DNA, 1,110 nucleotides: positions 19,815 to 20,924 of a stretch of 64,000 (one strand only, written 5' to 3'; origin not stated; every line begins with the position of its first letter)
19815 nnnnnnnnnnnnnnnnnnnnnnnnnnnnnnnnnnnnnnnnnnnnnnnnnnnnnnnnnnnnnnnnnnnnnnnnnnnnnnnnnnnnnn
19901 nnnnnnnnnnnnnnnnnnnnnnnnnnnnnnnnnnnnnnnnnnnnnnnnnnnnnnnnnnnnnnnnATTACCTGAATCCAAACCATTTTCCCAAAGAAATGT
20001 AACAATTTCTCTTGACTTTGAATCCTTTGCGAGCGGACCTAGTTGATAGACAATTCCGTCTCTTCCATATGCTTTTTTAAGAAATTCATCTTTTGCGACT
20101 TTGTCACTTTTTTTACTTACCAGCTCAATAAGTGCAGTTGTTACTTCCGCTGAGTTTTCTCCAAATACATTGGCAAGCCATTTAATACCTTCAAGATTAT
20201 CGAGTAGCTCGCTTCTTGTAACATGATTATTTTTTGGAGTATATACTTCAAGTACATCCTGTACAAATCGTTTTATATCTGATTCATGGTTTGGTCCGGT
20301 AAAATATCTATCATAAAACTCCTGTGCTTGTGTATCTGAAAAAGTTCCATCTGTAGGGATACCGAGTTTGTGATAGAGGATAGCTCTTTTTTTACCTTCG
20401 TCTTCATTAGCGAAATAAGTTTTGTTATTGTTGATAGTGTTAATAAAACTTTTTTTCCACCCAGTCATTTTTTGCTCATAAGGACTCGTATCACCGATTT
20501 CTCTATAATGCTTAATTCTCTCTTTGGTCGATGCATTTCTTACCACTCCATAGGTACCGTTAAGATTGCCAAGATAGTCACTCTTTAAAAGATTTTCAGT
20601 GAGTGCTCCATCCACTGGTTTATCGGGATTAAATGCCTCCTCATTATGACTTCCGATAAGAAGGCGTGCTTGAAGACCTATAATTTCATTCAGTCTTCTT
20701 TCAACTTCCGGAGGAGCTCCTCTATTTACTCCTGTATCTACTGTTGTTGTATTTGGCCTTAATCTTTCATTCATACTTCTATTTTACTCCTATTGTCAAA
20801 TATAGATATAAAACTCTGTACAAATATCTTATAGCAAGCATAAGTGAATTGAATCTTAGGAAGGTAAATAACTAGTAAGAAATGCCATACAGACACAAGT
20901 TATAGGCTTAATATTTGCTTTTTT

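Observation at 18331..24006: Divergent PP2C phosphatase / 993-aa non-RD Hanks kinase pair with large novel domains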

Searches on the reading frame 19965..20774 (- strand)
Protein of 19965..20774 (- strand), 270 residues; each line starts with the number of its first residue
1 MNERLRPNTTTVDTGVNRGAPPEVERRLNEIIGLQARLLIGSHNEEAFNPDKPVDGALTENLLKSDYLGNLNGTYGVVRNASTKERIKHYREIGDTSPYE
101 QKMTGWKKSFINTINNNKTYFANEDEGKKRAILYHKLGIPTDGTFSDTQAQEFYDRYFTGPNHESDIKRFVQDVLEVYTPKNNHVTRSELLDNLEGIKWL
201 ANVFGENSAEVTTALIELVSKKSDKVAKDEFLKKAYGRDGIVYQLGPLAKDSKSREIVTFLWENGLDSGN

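Call 24: search_protein_representatives(protein=window:19965-20774:-)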
Query: 270 residues. Proteins with E-value up to 0.001 (for the whole library): 204; up to 1e-10: 90; up to 1e-30: 2. The best 150 are listed.
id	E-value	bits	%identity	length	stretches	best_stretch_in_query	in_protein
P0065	1.7e-177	604.7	100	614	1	1-270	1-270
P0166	1.3e-33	133.0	40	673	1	19-266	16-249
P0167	1.8e-28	116.1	36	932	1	23-264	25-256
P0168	2.6e-27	112.3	38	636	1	18-222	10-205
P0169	8.2e-27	110.7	37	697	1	21-264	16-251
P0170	4.5e-26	108.3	34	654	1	22-261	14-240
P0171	3.4e-25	105.4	36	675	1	21-263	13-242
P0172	1.8e-24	103.0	32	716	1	27-266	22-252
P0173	5.8e-23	98.1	31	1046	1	22-265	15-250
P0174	5.2e-22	95.0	38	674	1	21-218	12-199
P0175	7.6e-22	94.4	33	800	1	17-263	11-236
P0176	1.2e-21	93.8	32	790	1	25-264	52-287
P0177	4.4e-21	91.9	37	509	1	33-219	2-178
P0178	5.7e-21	91.6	36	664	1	22-264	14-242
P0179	8.5e-21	91.0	34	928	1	20-264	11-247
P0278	7.1e-09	51.9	27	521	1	21-264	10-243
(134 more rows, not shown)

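Call 31: search_protein_families(library=pfam, alignment_id=A3, max_evalue=0.001)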
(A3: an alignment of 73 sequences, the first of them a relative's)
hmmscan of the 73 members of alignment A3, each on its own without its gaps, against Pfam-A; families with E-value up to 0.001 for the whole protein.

A. member 1, P0166 (673 aa): 0 families

B. families by the number of members that match (of 73 scanned): 13 families
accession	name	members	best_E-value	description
PF00270.35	DEAD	2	5.6e-13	DEAD/DEAH box helicase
PF00271.37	Helicase_C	2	4.7e-11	Helicase conserved C-terminal domain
PF17914.6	HopA1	2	2.9e-05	HopA1 effector protein family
PF21010.2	HA2_C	1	3.3e-07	Helicase associated domain (HA2), ratchet-like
PF04851.21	ResIII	1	3.4e-07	Type III restriction enzyme, res subunit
PF04408.29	HA2_N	1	8.9e-07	Helicase associated domain (HA2), winged-helix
PF13245.12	AAA_19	1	6.2e-06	AAA domain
PF03109.22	ABC1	1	1.9e-05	ABC1 atypical kinase-like domain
PF07998.17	Peptidase_M54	1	3.9e-05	Peptidase family M54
PF13401.12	AAA_22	1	0.00014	AAA domain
PF00535.33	Glycos_transf_2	1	0.0003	Glycosyl transferase family 2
PF05649.18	Peptidase_M13_N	1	0.00044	Peptidase family M13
PF11310.13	DUF3113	1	0.0005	Protein of unknown function (DUF3113)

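Call 36: list_cluster_members(proteins=[P0166, P0167, P0168, P0169, P0170, P0171, P0172, P0173, P0175, P0278])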
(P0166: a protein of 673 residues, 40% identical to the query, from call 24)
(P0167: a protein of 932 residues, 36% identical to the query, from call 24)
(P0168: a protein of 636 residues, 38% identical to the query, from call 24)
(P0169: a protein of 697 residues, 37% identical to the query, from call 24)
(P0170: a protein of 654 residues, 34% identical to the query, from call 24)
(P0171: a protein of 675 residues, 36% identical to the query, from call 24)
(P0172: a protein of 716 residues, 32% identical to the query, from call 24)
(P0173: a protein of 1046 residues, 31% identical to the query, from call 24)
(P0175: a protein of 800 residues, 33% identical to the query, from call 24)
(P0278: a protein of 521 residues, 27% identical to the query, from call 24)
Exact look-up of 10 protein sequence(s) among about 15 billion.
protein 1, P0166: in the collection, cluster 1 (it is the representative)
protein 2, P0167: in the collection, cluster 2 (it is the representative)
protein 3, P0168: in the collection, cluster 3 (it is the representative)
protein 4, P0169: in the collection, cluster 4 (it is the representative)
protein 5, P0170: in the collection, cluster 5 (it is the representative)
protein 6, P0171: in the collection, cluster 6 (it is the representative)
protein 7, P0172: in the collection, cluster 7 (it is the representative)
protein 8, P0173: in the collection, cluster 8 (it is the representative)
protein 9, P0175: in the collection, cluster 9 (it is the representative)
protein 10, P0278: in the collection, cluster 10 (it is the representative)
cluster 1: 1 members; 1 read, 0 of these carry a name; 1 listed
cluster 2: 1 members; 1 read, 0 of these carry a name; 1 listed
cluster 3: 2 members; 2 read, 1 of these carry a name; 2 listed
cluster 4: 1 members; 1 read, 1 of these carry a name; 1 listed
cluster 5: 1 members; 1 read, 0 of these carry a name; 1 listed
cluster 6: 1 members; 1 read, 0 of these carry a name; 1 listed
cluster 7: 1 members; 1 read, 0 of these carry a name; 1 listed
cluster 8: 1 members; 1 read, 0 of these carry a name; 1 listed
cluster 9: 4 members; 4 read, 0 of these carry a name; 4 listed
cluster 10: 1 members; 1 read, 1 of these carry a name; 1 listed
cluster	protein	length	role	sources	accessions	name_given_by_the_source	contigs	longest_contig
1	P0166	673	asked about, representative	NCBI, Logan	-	-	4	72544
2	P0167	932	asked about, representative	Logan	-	-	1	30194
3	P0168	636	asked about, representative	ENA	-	-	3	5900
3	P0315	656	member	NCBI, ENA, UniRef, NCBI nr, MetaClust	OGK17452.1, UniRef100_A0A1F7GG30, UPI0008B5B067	hypothetical protein A2774_00270 [Candidatus Roizmanbacteria bacterium ... | Uncharacterized protein n=1 Tax=Candidatus Roizmanbacteria bacterium ... | MAG: hypothetical protein A2774_00270 [Candidatus Roizmanbacteria bacterium ...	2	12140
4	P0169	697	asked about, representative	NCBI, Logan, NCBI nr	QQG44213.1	MAG: hypothetical protein HYW86_05135 [Candidatus Roizmanbacteria bacterium]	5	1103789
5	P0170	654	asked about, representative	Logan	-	-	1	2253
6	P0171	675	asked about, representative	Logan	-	-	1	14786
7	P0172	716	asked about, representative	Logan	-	-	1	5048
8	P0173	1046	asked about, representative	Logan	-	-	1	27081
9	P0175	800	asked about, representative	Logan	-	-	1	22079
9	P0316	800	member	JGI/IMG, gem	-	-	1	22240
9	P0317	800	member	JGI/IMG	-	-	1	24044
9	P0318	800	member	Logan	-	-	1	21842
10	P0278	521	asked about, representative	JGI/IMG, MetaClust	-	\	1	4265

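Call 39: predict_structure(alignment_id=A4)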
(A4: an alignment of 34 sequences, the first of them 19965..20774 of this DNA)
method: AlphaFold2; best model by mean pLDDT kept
length: 270 residues; sequences in the alignment: 34
mean_pLDDT: 86.0   pTM: 0.84
mean pLDDT of the five models: 86.0, 85.6, 85.6, 84.0, 83.5
residues with pLDDT >= 90: 174; 70-90: 52; 50-70: 30; < 50: 14
segments of 3 or more residues with pLDDT < 50: 2-6, 23-27
pLDDT, mean of each block of 10 residues (from residue 1): 46 56 50 91 92 81 75 94 95 94 96 98 97 97 98 95 92 94 85 96 97 95 89 77 69 92 81
secondary structure, 60 per line:
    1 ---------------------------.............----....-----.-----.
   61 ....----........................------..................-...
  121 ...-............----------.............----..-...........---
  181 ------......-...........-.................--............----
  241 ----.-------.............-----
elements in order: H28-40 H45-48 H60-64 H69-92 H99-116 H118-123 H125-136 H147-157 H167-177 H187-192 H194-204 H206-222 H225-236 H253-265

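Call 41: find_related_loci(query=A5, collection=genome_contigs, flank=6000)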
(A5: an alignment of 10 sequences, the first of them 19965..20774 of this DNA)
Query A5 (270 aa) in genome_contigs; peptide patterns used: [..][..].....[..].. (x = any residue, [..] = any of these).
11 stretches matched a pattern; 4 encode a relative of the query (tblastn E <= 1e-3); 4 distinct loci.
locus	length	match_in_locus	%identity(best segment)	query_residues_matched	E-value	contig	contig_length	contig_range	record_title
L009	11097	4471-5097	33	31-242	2e-28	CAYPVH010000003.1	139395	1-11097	MAG TPA_asm: uncultured Gammaproteobacteria bacterium isolate binchicken_co154_439 genome assembly, contig: NODE_58_leng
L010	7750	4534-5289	31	4-264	3e-25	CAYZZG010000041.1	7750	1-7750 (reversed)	MAG TPA_asm: uncultured Gammaproteobacteria bacterium isolate binchicken_co251_287 genome assembly, contig: NODE_13478_l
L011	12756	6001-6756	25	20-265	2e-22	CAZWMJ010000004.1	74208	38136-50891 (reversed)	MAG TPA_asm: uncultured Gammaproteobacteria bacterium isolate binchicken_co38_574 genome assembly, contig: NODE_879_leng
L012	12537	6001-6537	30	31-221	5e-16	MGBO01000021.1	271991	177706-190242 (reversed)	MAG: Candidatus Roizmanbacteria bacterium RIFOXYC1_FULL_41_16 rifoxyc1_full_scaffold_8, whole genome shotgun sequence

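Call 43: fold_search(model_id=the predicted structure, library=pdb)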
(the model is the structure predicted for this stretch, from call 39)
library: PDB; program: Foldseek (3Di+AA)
matches with E <= 10: 112; with E <= 0.001: 0
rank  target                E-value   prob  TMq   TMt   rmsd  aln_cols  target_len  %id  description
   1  4p9u_A                1.0e+00  0.06  0.13  0.13  20.1       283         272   11  FadR, Fatty Acid Responsive Transcription Factor from Vibrio cholerae, in Complex with DNA (released 2015-02-04)
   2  6iv2_B                1.6e+00  0.02  0.09  0.10  23.8       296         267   11  Crystal structure of a bacterial Bestrophin homolog from Klebsiella pneumoniae with a mutation Y211A (released 2019-11-13)
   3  6gwh                  1.7e+00  0.06  0.15  0.11  16.3       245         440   13  Outward-facing conformation of a multidrug resistance MATE family transporter of the MOP superfamily. (released 2019-06-05)
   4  6fhz                  2.5e+00  0.06  0.15  0.11  15.9       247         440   16  Inward-facing conformation of a multidrug resistance MATE family transporter of the MOP superfamily. (released 2019-05-08)
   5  7z6m                  2.5e+00  0.04  0.12  0.13  20.4       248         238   13  Crystal structure of Zn2+-transporter BbZIP in a cadmium bound state (released 2022-08-10)
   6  9i66_A                2.6e+00  0.04  0.14  0.08  21.5       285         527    9  Downregulated state of the betaine transporter BetP (released 2026-02-18)
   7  5dy0_B                2.7e+00  0.04  0.13  0.15  19.8       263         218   12  Crystal of AmtR from Corynebacterium glutamicum in complex with DNA (released 2016-01-13)
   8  8ii8                  2.7e+00  0.03  0.11  0.12  25.3       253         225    9  X-ray crystal structure of pink-colored protein from Pleurotus salmoneostramineus in complex with natural chromophore (released 2024-08-14)
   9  6a60_A                2.9e+00  0.03  0.13  0.16  22.2       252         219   12  Crystal structure of human FXR/RXR-LBD heterodimer bound to GW4064 and 9cRA and SRC1 (released 2018-10-10)
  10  4oiv_A                3.1e+00  0.04  0.15  0.18  22.1       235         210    8  Structural basis for small molecule NDB as a selective antagonist of FXR (released 2015-03-25)
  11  4qe8_B                3.2e+00  0.05  0.15  0.18  21.5       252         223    7  FXR with DM175 and NCoA-2 peptide (released 2015-08-12)
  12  6kkl                  3.2e+00  0.05  0.14  0.12  17.1       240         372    7  Crystal structure of Drug:Proton Antiporter-1 (DHA1) Family SotB, in the inward conformation (H115N mutant) (released 2020-07-29)
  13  6iv3_D                3.2e+00  0.02  0.10  0.10  23.5       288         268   12  Crystal structure of a bacterial Bestrophin homolog from Klebsiella pneumoniae with a mutation W252A (released 2019-11-13)
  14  5ez3_A                3.4e+00  0.03  0.13  0.08  19.1       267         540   11  Crystal structure Acyl-CoA dehydrogenase from Brucella melitensis in complex with FAD (released 2015-12-09)
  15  5yxb_A                3.5e+00  0.04  0.15  0.17  21.8       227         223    8  A ligand binding to FXR (released 2019-03-13)
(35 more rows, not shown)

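Call 48: find_encoding_contigs(protein=P0166, flank=10000, max_places=1)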
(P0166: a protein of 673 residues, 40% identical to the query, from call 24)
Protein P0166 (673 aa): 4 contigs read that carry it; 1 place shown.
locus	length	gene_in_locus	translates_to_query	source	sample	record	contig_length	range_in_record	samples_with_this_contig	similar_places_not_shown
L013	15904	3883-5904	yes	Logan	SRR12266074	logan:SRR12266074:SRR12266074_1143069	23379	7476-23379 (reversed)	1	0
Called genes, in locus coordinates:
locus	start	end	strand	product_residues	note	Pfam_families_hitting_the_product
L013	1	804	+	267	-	?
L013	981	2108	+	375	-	PF13173:AAA_14 (faint), PF13401:AAA_22 (faint), PF00004:AAA, PF07724:AAA_2 (weak), PF07728:AAA_5, PF22667:Lon_lid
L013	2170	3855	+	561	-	PF00753:Lactamase_B, PF12706:Lactamase_B_2, PF22505:RNase_J_b_CASP, PF17770:RNase_J_C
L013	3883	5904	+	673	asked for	-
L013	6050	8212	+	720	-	PF17854:FtsK_alpha, PF01580:FtsK_SpoIIIE, PF09397:FtsK_gamma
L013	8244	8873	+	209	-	PF12844:HTH_19, PF13413:HTH_25, PF09136:Glucodextran_B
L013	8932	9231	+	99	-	-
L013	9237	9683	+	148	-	PF12732:YtxH (weak)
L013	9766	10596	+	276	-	-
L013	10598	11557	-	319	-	PF02618:YceG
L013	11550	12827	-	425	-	PF02885:Glycos_trans_3N, PF00591:Glycos_transf_3, PF07831:PYNP_C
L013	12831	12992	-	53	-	-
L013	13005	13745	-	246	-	PF04203:Sortase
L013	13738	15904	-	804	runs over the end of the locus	-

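Call 49: find_encoding_contigs(protein=P0278, flank=10000, max_places=1)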
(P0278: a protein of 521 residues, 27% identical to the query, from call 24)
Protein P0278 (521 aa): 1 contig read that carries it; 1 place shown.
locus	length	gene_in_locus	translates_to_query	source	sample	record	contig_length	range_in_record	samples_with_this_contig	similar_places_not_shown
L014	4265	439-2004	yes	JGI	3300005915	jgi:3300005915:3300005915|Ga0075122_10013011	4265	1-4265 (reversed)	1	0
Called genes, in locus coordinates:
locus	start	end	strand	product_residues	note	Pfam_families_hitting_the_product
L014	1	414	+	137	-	?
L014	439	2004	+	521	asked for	PF13672:PP2C_2 (weak)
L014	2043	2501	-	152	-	-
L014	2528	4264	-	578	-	?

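Call 54: search_protein_families(library=pfam, proteins=[L012:3143-5902:+, L012:5935-7752:+, L012:8162-12487:-, L011:3907-5976:+, L011:5992-7554:+, L009:334-4398:+, L009:4402-6438:+, L009:7344-10997:-, P0166], max_evalue=0.01)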
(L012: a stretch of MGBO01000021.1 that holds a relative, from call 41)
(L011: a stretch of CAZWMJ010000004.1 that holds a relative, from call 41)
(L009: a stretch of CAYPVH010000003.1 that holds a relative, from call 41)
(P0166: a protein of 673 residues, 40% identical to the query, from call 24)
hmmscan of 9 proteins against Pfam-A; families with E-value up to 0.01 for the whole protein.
L012:3143-5902:+ (919 aa): 2 families
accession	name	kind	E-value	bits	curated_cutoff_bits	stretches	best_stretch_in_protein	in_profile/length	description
PF00583.31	Acetyltransf_1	-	0.00064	20.4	20.7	1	649-719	55-115/116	Acetyltransferase (GNAT) family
PF13508.13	Acetyltransf_7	-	0.0012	19.6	27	1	659-719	30-81/84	Acetyltransferase (GNAT) domain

L012:5935-7752:+ (605 aa): 0 families

L012:8162-12487:- (1441 aa): 2 families
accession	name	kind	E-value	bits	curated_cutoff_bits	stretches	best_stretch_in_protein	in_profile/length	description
PF13672.11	PP2C_2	-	7.3e-12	45.7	24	1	1210-1393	24-186/209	Protein phosphatase 2C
PF00481.26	PP2C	-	1.3e-05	25.4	20.3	1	1207-1324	31-141/255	Protein phosphatase 2C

L011:3907-5976:+ (689 aa): 0 families

L011:5992-7554:+ (520 aa): 0 families

L009:334-4398:+ (1354 aa): 0 families

L009:4402-6438:+ (678 aa): 0 families

L009:7344-10997:- (1217 aa): 4 families
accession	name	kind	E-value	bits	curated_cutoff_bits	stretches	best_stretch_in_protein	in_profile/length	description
PF13672.11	PP2C_2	-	2.3e-15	57.1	24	1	510-685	23-182/209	Protein phosphatase 2C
PF00149.33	Metallophos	-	9.8e-12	46.1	21.5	1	813-950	4-116/191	Calcineurin-like phosphoesterase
PF00481.26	PP2C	-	3.1e-10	40.6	20.3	1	506-618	29-139/255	Protein phosphatase 2C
PF07228.17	SpoIIE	-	4.7e-08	33.6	25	1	510-723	3-190/192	Stage II sporulation protein E (SpoIIE)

P0166 (673 aa): 0 families

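Call 56: find_related_loci(query=A5, collection=viral_contigs, flank=5000)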
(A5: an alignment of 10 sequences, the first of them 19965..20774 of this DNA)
Query A5 (270 aa) in viral_contigs; peptide patterns used: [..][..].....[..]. (x = any residue, [..] = any of these).
12 stretches matched a pattern, but none encodes a relative of the query by tblastn (E <= 1e-3).

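Call 57: find_related_loci(query=A5, collection=metagenome_contigs, flank=8000)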
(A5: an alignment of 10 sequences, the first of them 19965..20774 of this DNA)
Query A5 (270 aa) in metagenome_contigs; peptide patterns used: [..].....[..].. (x = any residue, [..] = any of these).
151 stretches matched a pattern; 9 encode a relative of the query (tblastn E <= 1e-3); 9 distinct loci.
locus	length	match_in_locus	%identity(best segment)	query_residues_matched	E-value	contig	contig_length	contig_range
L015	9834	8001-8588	37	17-221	1e-33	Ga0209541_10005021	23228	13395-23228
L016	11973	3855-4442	37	17-221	1e-33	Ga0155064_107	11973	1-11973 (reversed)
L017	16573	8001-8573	34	22-235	7e-23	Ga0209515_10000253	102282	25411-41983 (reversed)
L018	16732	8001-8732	26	15-261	2e-21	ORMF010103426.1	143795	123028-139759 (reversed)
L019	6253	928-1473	33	31-235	1e-21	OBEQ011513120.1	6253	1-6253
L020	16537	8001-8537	30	31-221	1e-15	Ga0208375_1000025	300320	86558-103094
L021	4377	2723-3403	28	22-263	8e-14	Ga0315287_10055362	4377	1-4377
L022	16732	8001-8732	26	15-261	2e-21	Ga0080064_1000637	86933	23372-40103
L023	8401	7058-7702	28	33-262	1e-11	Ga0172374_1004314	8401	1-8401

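Call 64: search_protein_families(library=pfam, proteins=[window:19965-20774:-], max_evalue=1)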
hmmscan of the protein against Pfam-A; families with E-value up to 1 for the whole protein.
window:19965-20774:- (270 aa): 2 families
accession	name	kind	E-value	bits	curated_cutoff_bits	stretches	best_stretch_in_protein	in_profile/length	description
PF23564.1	EF-hand_FSTL1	-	0.089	13.4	27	1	120-162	2-45/120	Follistatin-related protein 1, EF-hand domain pair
PF25686.1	Betaherpes_U91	-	0.14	12.1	27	1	181-229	40-87/157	Betaherpesvirus U91 protein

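Call 68: fold_search(model_id=the predicted structure, library=viral)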
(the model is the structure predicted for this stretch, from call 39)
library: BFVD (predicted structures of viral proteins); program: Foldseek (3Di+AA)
matches with E <= 10: 138; with E <= 0.001: 0
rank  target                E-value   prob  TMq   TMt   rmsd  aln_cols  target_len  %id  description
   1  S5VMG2                1.1e+00  0.06  0.14  0.11  23.1       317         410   13  Uncharacterized protein [Pseudomonas phage PaBG]
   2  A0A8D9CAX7            1.3e+00  0.07  0.14  0.16  17.9       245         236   12  Uncharacterized protein [uncultured marine phage]
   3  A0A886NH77            1.3e+00  0.07  0.15  0.11  17.8       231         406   12  (no name in the UniProt tables at hand)
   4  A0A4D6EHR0            1.4e+00  0.05  0.11  0.07  20.4       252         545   14  Uncharacterized protein [Pandoravirus celtis]
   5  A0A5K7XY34            1.5e+00  0.04  0.11  0.11  19.1       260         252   14  D5b-0034 homolog protein [Abalone asfa-like virus]
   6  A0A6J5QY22            1.5e+00  0.04  0.12  0.07  65.8       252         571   13  DNA transfer protein [uncultured Caudovirales phage]
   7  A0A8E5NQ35            1.6e+00  0.06  0.12  0.16  16.9       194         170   13  (no name in the UniProt tables at hand)
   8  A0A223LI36            1.8e+00  0.06  0.16  0.15  20.9       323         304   12  Uncharacterized protein [Erwinia phage vB_EamM_RisingSun]
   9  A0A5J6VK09            1.8e+00  0.05  0.14  0.15  24.4       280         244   11  Uncharacterized protein [Megaviridae environmental sample]
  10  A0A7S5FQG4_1          1.8e+00  0.03  0.12  0.06  22.7       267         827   11  Tail tape-measure protein [Bacteriophage DSS3_VP1]
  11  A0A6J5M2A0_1          2.0e+00  0.05  0.16  0.07  20.4       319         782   12  Uncharacterized protein [uncultured Caudovirales phage]
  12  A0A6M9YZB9            2.1e+00  0.04  0.15  0.08  29.5       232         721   16  (no name in the UniProt tables at hand)
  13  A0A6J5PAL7            2.2e+00  0.06  0.18  0.08  27.4       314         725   14  Uncharacterized protein [uncultured Caudovirales phage]
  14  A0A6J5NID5            2.3e+00  0.14  0.17  0.26  15.3       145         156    9  Uncharacterized protein [uncultured Caudovirales phage]
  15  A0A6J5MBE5            2.3e+00  0.03  0.12  0.12  18.7       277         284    9  Uncharacterized protein [uncultured Caudovirales phage]
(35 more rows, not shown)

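Call 74: search_solved_structures(query=A4, max_evalue=10)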
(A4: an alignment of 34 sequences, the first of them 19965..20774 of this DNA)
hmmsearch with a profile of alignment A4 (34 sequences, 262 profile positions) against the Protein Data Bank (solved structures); distinct sequences matched with E-value up to 10: 3.
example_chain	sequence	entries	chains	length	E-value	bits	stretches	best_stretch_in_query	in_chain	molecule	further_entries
8buz_A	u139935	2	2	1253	0.37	13.3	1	127-161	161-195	Adenylate cyclase type 8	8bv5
6jpm_A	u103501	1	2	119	0.96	12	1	110-180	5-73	Odorant binding protein 4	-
8xrf_A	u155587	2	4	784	1.1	11.8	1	84-147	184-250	DNA topoisomerase 2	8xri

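Call 92: search_protein_families(library=pfam, proteins=[L009:6859-7302:-, L018:9737-10171:-, L012:7794-8165:+, L018:10182-16568:-, L023:28-6405:+, L011:8966-12754:+, L017:11686-16395:-], max_evalue=0.01)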
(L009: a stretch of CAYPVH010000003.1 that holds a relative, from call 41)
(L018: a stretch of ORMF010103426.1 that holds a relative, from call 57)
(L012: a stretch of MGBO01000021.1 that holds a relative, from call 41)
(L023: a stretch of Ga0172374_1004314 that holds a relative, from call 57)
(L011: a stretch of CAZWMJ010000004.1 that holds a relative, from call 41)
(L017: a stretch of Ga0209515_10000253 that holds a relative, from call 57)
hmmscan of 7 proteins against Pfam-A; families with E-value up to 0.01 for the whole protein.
L009:6859-7302:- (147 aa): 0 families

L018:9737-10171:- (144 aa): 0 families

L012:7794-8165:+ (123 aa): 0 families

L018:10182-16568:- (2128 aa): 0 families

L023:28-6405:+ (2125 aa): 0 families

L011:8966-12754:+ (1263 aa): 1 family
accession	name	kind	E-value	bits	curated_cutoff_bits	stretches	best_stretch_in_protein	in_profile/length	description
PF13744.12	HTH_37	-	0.0067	16.7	27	0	600-639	2-41/80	Helix-turn-helix domain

L017:11686-16395:- (1569 aa): 3 families
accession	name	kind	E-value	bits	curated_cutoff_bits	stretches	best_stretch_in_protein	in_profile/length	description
PF01075.23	Glyco_transf_9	-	1.4e-14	54.5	22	1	905-1078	51-212/247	Glycosyltransferase family 9 (heptosyltransferase)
PF07228.17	SpoIIE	-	9.8e-09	35.9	25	1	1434-1568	58-190/192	Stage II sporulation protein E (SpoIIE)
PF13672.11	PP2C_2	-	4.4e-06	26.8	24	1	1324-1528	11-176/209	Protein phosphatase 2C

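Call 99: find_encoding_contigs(protein=P0169, flank=10000, max_places=1)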
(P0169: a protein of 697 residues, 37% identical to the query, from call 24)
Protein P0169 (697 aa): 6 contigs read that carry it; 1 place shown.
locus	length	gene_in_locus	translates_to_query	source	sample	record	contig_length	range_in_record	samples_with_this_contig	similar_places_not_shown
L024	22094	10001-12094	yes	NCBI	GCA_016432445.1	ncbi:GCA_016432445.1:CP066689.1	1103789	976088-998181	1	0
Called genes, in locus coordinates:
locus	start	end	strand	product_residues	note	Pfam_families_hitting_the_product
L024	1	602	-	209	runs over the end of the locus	PF00041:fn3 (faint), PF16656:Pur_ac_phosph_N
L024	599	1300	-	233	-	PF00963:Cohesin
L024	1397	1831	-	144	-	PF00293:NUDIX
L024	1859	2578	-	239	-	PF00294:PfkB (weak)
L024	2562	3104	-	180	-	PF18306:LDcluster4, PF18171:LSDAT_prok (weak)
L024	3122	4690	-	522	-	PF00156:Pribosyltran (faint), PF00702:Hydrolase, PF13419:HAD_2 (weak), PF13242:Hydrolase_like (faint)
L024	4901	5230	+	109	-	PF01371:Trp_repressor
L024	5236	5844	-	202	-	PF00963:Cohesin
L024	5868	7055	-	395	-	PF00404:Dockerin_1 (weak)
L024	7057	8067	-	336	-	-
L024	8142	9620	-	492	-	-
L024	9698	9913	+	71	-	PF12728:HTH_17, PF00376:MerR, PF13411:MerR_1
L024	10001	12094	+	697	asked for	-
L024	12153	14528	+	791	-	-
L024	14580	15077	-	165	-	-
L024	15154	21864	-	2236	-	-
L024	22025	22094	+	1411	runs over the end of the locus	-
